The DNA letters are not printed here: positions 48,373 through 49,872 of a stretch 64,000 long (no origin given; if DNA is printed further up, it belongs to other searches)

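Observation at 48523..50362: Low-GC Type II restriction-modification candidate: alpha-class MTase plus a PD-(D/E)XK nuclease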

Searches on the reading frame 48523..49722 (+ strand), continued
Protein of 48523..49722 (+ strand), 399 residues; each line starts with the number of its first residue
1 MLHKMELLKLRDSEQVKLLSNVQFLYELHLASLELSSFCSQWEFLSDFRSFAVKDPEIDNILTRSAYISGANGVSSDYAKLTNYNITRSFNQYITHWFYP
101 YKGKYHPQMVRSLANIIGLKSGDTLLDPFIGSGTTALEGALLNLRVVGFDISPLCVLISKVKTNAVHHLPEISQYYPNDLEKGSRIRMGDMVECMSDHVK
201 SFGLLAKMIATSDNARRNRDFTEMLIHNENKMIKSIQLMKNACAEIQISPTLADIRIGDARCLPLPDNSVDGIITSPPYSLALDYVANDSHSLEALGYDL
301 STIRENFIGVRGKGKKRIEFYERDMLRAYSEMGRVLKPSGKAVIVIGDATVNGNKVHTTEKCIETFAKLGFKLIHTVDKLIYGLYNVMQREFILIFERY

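Call 11: find_homologous_proteins(query=window:48523-49722:+, max_evalue=1e-10)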
Query window:48523-49722:+ (399 aa): 2761 proteins with E <= 1e-10 among 8000 candidates; the best 120 are listed.
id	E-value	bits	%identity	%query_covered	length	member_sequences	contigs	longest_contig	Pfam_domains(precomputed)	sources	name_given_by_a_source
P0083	3.3e-263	890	99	100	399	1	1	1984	PF01170.25,PF01555.25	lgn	-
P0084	3.9e-263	890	100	99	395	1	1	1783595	PF01170.25,PF08241.19,PF01555.25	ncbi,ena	-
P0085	8.0e-177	606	72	96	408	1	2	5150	PF01170.25,PF08241.19,PF01555.25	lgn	-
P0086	3.4e-176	604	72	95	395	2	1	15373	PF13649.13,PF01170.25,PF08241.19,PF01555.25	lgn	-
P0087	3.7e-176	604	71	96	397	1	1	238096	PF13649.13,PF01170.25,PF08241.19,PF01555.25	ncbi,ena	-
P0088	2.0e-174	598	71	95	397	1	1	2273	PF13649.13,PF01170.25,PF08241.19,PF01555.25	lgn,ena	-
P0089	3.6e-174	597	70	96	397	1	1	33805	PF13847.13,PF13649.13,PF01170.25,PF08241.19,PF01555.25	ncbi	ncbi:MAG: TRM11 family SAM-dependent methyltransferase [Thermodesulfobacteriota bacterium]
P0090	6.1e-173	593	67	97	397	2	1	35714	PF01170.25,PF01555.25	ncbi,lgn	-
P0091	7.1e-173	593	70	96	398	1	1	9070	PF01170.25,PF08241.19,PF01555.25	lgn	-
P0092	1.6e-172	592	70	96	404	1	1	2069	PF01170.25,PF08241.19,PF01555.25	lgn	-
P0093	4.0e-172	590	70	95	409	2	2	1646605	PF01170.25,PF08241.19,PF01555.25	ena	-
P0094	3.2e-171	588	68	96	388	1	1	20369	PF01170.25,PF08241.19,PF01555.25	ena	-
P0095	3.7e-171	587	69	96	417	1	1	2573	PF13649.13,PF01170.25,PF08241.19,PF01555.25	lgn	-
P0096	3.7e-171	587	69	96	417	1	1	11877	PF13649.13,PF01170.25,PF08241.19,PF01555.25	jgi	-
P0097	3.8e-171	587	68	96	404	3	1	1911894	PF01170.25,PF08241.19,PF01555.25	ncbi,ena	-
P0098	1.1e-169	582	68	97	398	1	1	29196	PF13649.13,PF01170.25,PF08241.19,PF01555.25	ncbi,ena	-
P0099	3.2e-168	578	67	96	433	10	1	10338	PF13649.13,PF01170.25,PF08241.19,PF01555.25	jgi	-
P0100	5.8e-168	577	68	96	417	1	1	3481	PF13649.13,PF01170.25,PF08241.19,PF01555.25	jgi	-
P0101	2.0e-167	575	68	95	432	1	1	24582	PF01170.25,PF01555.25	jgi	-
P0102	3.2e-166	571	68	97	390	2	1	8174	PF13649.13,PF01170.25,PF08241.19,PF01555.25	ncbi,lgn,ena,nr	ncbi:MAG: DNA methyltransferase [Candidatus Dadabacteria bacterium]|nr:DNA methyltransferase [Candid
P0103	9.8e-166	569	66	96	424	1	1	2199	PF13649.13,PF01170.25,PF08241.19,PF01555.25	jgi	-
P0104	3.0e-165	568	68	96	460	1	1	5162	PF01170.25,PF08241.19,PF01555.25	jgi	-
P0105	4.8e-165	567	67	98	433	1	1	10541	PF13649.13,PF01170.25,PF08241.19,PF01555.25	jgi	-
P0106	1.8e-164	565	67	95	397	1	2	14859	PF01170.25,PF08241.19,PF01555.25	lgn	-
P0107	1.1e-163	563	66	96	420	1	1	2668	PF13649.13,PF01170.25,PF08241.19,PF01555.25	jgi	-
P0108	4.1e-163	561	66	98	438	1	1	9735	PF13649.13,PF01170.25,PF08241.19,PF01555.25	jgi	-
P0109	5.6e-162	557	64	95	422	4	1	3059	PF01170.25,PF01555.25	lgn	-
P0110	9.1e-160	550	65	96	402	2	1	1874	PF01170.25,PF08241.19,PF01555.25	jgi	-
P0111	7.1e-159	547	65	96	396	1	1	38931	PF13649.13,PF01170.25,PF08241.19,PF01555.25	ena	-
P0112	4.0e-146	505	57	98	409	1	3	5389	PF01170.25,PF01555.25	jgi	jgi:hypothetical protein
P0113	4.8e-146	505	60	96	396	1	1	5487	PF01170.25,PF01555.25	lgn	-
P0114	4.3e-145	502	60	96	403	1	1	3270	PF01170.25,PF01555.25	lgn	-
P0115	6.9e-145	501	59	94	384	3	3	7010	PF01170.25,PF01555.25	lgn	-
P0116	1.6e-144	500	58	96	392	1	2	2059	PF01170.25,PF08241.19,PF01555.25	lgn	-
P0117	2.3e-143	496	58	96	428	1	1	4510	PF01170.25,PF08241.19,PF01555.25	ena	-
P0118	1.0e-141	490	58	96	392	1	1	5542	PF01170.25,PF01555.25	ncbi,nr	ncbi:MAG: DNA methyltransferase [Verrucomicrobiae bacterium]|nr:DNA methyltransferase [Verrucomicrob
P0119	3.0e-141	489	56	96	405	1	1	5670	PF01170.25,PF01555.25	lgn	-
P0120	3.3e-141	489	56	97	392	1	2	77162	PF01170.25,PF01555.25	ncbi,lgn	-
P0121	4.3e-140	485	57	96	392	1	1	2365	PF13649.13,PF01170.25,PF08241.19,PF01555.25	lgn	-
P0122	2.3e-139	483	56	97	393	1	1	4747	PF01170.25,PF08241.19,PF01555.25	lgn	-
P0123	1.7e-138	480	57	96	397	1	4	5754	PF01170.25,PF08241.19,PF01555.25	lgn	-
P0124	2.4e-138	479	56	96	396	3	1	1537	PF01170.25,PF01555.25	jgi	jgi:DNA modification methylase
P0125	4.2e-138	479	56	96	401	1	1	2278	PF01170.25,PF08241.19,PF01555.25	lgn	-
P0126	5.4e-138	478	57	96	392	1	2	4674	PF01170.25,PF01555.25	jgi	jgi:tRNA G10 N-methylase Trm11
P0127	1.5e-137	477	56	96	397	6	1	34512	PF01170.25,PF08241.19,PF01555.25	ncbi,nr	ncbi:MAG: DNA methyltransferase [Verrucomicrobiae bacterium]|nr:DNA methyltransferase [Verrucomicrob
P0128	1.8e-137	476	57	96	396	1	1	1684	PF01170.25,PF01555.25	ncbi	-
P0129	2.0e-137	476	55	99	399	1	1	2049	PF01170.25,PF08241.19,PF01555.25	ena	-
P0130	4.5e-137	475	57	96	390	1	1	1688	PF01170.25,PF08241.19,PF01555.25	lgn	-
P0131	2.8e-136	473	57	96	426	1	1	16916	PF01170.25,PF01555.25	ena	-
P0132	4.4e-136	472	56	96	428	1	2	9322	PF01170.25,PF01555.25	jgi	jgi:tRNA G10 N-methylase Trm11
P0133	6.0e-136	471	55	97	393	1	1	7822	PF01170.25,PF08241.19,PF01555.25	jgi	jgi:tRNA G10 N-methylase Trm11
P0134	1.3e-135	470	56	95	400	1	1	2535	PF01170.25,PF01555.25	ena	-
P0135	1.3e-135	470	54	97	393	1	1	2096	PF01170.25,PF08241.19,PF01555.25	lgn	-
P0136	2.7e-135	469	56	96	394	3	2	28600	PF13649.13,PF01170.25,PF08241.19,PF01555.25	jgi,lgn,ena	jgi:tRNA G10 N-methylase Trm11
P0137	6.2e-135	468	55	96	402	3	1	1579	PF01170.25,PF08241.19,PF01555.25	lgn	-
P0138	6.3e-135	468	53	98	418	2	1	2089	PF01170.25,PF08241.19,PF01555.25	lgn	-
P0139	7.1e-135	468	53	96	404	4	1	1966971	PF13649.13,PF01170.25,PF08241.19,PF01555.25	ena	-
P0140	1.5e-134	467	55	97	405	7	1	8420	PF13649.13,PF01170.25,PF08241.19,PF01555.25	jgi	-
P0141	1.5e-134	467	54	95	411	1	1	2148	PF01170.25,PF01555.25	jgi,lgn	-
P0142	2.7e-134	466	54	97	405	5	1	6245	PF01170.25,PF08241.19,PF01555.25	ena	-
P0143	3.6e-134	466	54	96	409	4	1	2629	PF13847.13,PF13649.13,PF01170.25,PF01555.25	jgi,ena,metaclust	metaclust:\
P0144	1.1e-133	464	54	96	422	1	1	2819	PF01170.25,PF08241.19,PF01555.25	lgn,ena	-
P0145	1.2e-133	464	54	97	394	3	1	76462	PF01170.25,PF01555.25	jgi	jgi:hypothetical protein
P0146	1.6e-133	463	56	95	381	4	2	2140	PF01170.25,PF01555.25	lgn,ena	-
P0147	2.8e-133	463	57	96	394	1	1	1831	PF01170.25,PF01555.25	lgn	-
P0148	3.5e-133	462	54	96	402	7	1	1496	PF01170.25,PF01555.25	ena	-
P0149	3.7e-133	462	54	97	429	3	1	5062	PF01170.25,PF01555.25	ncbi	ncbi:MAG: DNA methyltransferase [Gammaproteobacteria bacterium]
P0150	6.5e-133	461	54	96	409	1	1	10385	PF13847.13,PF13649.13,PF01170.25,PF08241.19,PF01555.25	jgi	jgi:tRNA G10 N-methylase Trm11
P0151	7.2e-133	461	56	96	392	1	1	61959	PF01170.25,PF01555.25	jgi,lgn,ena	-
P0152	9.8e-133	461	56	95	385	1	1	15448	PF01170.25,PF08241.19,PF01555.25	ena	-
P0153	1.1e-132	461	54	98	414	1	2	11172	PF01170.25,PF01555.25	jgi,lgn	jgi:tRNA G10 N-methylase Trm11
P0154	1.4e-132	460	54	97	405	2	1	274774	PF01170.25,PF08241.19,PF01555.25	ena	-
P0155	2.3e-132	460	57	96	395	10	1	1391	PF01170.25,PF01555.25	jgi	-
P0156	3.0e-132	459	54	97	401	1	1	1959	PF13649.13,PF01170.25,PF08241.19,PF01555.25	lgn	-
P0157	4.2e-132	459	54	97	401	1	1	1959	PF13649.13,PF01170.25,PF08241.19,PF01555.25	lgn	-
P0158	4.7e-132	459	56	95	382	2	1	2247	PF01170.25,PF01555.25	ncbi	ncbi:MAG: DNA methyltransferase [Gammaproteobacteria bacterium]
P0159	5.6e-132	458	55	95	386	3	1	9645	PF01170.25,PF08241.19,PF01555.25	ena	-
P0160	2.4e-131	456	54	96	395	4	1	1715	PF01170.25,PF08241.19,PF01555.25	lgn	-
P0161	2.5e-131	456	54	95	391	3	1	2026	PF01170.25,PF01555.25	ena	-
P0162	3.9e-131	456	54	99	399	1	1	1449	PF01170.25,PF08241.19,PF01555.25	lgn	-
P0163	4.0e-131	456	53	99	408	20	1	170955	PF01170.25,PF08241.19,PF01555.25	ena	-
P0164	6.1e-131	455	56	95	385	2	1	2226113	PF01170.25,PF08241.19,PF01555.25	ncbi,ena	-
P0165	1.3e-130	454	54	99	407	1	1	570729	PF01170.25,PF08241.19,PF01555.25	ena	-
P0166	1.1e-129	451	55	95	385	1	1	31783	PF01170.25,PF08241.19,PF01555.25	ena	-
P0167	1.4e-129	450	54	99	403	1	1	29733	PF01170.25,PF08241.19,PF01555.25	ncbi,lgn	-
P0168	2.8e-129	450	53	98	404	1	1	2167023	PF01170.25,PF08241.19,PF01555.25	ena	-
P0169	4.4e-129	449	53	95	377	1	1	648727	PF01170.25,PF01555.25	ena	-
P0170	1.9e-128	447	53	97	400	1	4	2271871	PF13649.13,PF01170.25,PF08241.19,PF01555.25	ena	-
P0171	3.4e-128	446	54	97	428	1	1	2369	PF01170.25,PF08241.19,PF01555.25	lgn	-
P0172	1.7e-126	440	51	97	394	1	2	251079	PF13649.13,PF01170.25,PF08241.19,PF01555.25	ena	-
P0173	2.0e-126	440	54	96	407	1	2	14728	PF01170.25,PF01555.25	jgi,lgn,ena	-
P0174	8.0e-122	425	53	96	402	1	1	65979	PF01170.25,PF01555.25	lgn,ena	-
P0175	6.7e-121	422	52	97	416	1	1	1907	PF13847.13,PF13649.13,PF01170.25,PF08241.19,PF01555.25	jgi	-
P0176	1.7e-120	421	52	97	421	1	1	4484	PF13847.13,PF13649.13,PF01170.25,PF08241.19,PF01555.25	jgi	-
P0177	2.0e-120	420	51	97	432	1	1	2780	PF13847.13,PF13649.13,PF01170.25,PF08241.19,PF01555.25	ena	-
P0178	5.9e-120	419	51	97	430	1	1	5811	PF13847.13,PF13649.13,PF01170.25,PF08241.19,PF01555.25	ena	-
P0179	6.2e-120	419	51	97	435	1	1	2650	PF13847.13,PF13649.13,PF01170.25,PF08241.19,PF01555.25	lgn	-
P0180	6.8e-120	419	52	97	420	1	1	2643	PF13847.13,PF13649.13,PF01170.25,PF08241.19,PF01555.25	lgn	-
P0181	7.6e-120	418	52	97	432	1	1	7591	PF13847.13,PF13649.13,PF01170.25,PF08241.19,PF01555.25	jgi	-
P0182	1.4e-119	418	52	98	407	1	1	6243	PF13847.13,PF13649.13,PF01170.25,PF08241.19,PF01555.25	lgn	-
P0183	2.4e-119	417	52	97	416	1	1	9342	PF01170.25,PF01555.25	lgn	-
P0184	3.5e-119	416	51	96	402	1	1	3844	PF01170.25,PF08241.19,PF01555.25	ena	-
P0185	4.2e-119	416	50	100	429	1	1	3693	PF01170.25,PF01555.25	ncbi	-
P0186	2.1e-118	414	51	96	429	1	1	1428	PF01170.25,PF08241.19,PF01555.25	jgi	-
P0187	2.5e-118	413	51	95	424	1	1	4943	PF13847.13,PF13649.13,PF01170.25,PF08241.19,PF01555.25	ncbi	-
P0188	3.1e-118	413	51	95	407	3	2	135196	PF13649.13,PF02086.22,PF01170.25,PF08241.19,PF01555.25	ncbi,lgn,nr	ncbi:MAG: DNA methyltransferase [Candidatus Kryptonium sp.]|nr:DNA methyltransferase [Candidatus Kry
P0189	3.1e-118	413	50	97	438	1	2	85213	PF13649.13,PF01170.25,PF08241.19,PF01555.25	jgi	-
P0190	3.2e-118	413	50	97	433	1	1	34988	PF13649.13,PF01170.25,PF08241.19,PF01555.25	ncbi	-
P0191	3.8e-118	413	50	97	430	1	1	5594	PF13847.13,PF13649.13,PF01170.25,PF08241.19,PF01555.25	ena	-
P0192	4.1e-118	413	50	97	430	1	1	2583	PF13847.13,PF13649.13,PF01170.25,PF08241.19,PF01555.25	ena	-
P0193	4.2e-118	413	51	98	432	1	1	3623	PF01170.25,PF08241.19,PF01555.25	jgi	jgi:DNA modification methylase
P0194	4.3e-118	413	51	95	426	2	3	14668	PF13847.13,PF01170.25,PF08241.19,PF01555.25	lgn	-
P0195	4.7e-118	413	50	97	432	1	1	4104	PF13847.13,PF13649.13,PF01170.25,PF08241.19,PF01555.25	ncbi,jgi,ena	-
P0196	6.0e-118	412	51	97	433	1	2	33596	PF13847.13,PF13649.13,PF01170.25,PF08241.19,PF01555.25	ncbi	-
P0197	1.0e-117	411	50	97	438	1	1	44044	PF13649.13,PF01170.25,PF08241.19,PF01555.25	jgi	jgi:DNA modification methylase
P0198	1.3e-117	411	51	97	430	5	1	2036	PF13847.13,PF13649.13,PF01170.25,PF08241.19,PF01555.25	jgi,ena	-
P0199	1.4e-117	411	50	97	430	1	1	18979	PF13649.13,PF01170.25,PF08241.19,PF01555.25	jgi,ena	-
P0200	1.5e-117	411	50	97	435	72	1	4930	PF13847.13,PF13649.13,PF01170.25,PF08241.19,PF01555.25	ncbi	-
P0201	1.7e-117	411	50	98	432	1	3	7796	PF01170.25,PF08241.19,PF01555.25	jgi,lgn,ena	-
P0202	1.8e-117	411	50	97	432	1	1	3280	PF01170.25,PF08241.19,PF01555.25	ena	-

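Call 14: find_encoding_contigs(protein=P0083, flank=5000, max_places=4)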
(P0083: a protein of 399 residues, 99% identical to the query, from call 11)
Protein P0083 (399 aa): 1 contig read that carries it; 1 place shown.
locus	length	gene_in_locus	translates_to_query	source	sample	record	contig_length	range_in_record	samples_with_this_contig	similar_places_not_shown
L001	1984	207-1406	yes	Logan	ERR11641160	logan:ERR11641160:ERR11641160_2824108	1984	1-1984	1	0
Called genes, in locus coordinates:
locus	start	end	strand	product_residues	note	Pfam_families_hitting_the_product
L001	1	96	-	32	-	?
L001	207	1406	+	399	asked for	PF01555:N6_N4_Mtase (weak), PF01170:UPF0020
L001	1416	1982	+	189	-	?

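Call 15: find_encoding_contigs(protein=P0084, flank=6000, max_places=4)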
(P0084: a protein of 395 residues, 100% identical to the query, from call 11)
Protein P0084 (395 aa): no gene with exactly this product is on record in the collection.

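Call 17: list_cluster_members(proteins=[P0023, P0084, P0015, P0004])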
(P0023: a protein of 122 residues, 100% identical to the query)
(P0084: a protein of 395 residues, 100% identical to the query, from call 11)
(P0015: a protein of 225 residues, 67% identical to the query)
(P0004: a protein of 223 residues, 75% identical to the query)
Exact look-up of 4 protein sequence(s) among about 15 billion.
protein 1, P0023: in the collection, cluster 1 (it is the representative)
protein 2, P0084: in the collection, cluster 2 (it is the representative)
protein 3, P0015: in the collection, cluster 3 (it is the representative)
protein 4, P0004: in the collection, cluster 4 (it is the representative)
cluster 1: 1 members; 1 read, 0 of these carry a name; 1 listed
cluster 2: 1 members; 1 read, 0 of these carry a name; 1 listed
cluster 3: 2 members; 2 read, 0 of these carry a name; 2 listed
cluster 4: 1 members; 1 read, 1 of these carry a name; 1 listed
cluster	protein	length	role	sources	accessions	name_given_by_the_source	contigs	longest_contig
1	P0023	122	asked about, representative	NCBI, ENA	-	-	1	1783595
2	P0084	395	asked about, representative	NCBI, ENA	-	-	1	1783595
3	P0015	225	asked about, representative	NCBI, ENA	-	-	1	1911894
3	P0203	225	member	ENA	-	-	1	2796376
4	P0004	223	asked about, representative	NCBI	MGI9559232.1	MAG: hypothetical protein ACR2NQ_06195 [Thermodesulfobacteriota bacterium]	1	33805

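Call 56: predict_structure(alignment_id=A3)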
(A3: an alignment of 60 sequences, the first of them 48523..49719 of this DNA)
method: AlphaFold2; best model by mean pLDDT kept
length: 399 residues; sequences in the alignment: 60
mean_pLDDT: 87.9   pTM: 0.90
mean pLDDT of the five models: 87.9, 87.6, 87.4, 86.9, 86.5
residues with pLDDT >= 90: 265; 70-90: 82; 50-70: 41; < 50: 11
segments of 3 or more residues with pLDDT < 50: 1-6, 384-386
pLDDT, mean of each block of 10 residues (from residue 1): 48 88 91 95 93 86 96 94 72 65 80 98 98 94 98 94 95 74 63 89 93 91 91 92 95 96 98 88 83 90 89 88 96 98 92 85 97 95 58 95
secondary structure, 60 per line:
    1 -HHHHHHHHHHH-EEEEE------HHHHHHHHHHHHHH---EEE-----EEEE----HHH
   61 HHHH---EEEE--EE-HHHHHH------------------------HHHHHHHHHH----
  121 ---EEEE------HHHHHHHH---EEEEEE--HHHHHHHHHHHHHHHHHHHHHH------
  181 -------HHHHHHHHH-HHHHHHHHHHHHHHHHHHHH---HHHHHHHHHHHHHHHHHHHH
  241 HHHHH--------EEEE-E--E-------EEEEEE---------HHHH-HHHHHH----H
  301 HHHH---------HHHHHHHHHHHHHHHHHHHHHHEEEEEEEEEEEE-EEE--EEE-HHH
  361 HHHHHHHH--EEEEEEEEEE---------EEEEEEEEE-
elements in order: H2-12 E14-18 H25-38 E42-44 E50-53 H58-64 E68-71 H77-82 H107-116 E124-127 H134-141 E145-150 H153-174 H188-196 H198-217 H221-245 E254-257 E270-275 H285-288 H290-295 H300-304 H314-335 E336-347 E349-351 E354-356 H358-368 E371-380 E390-398
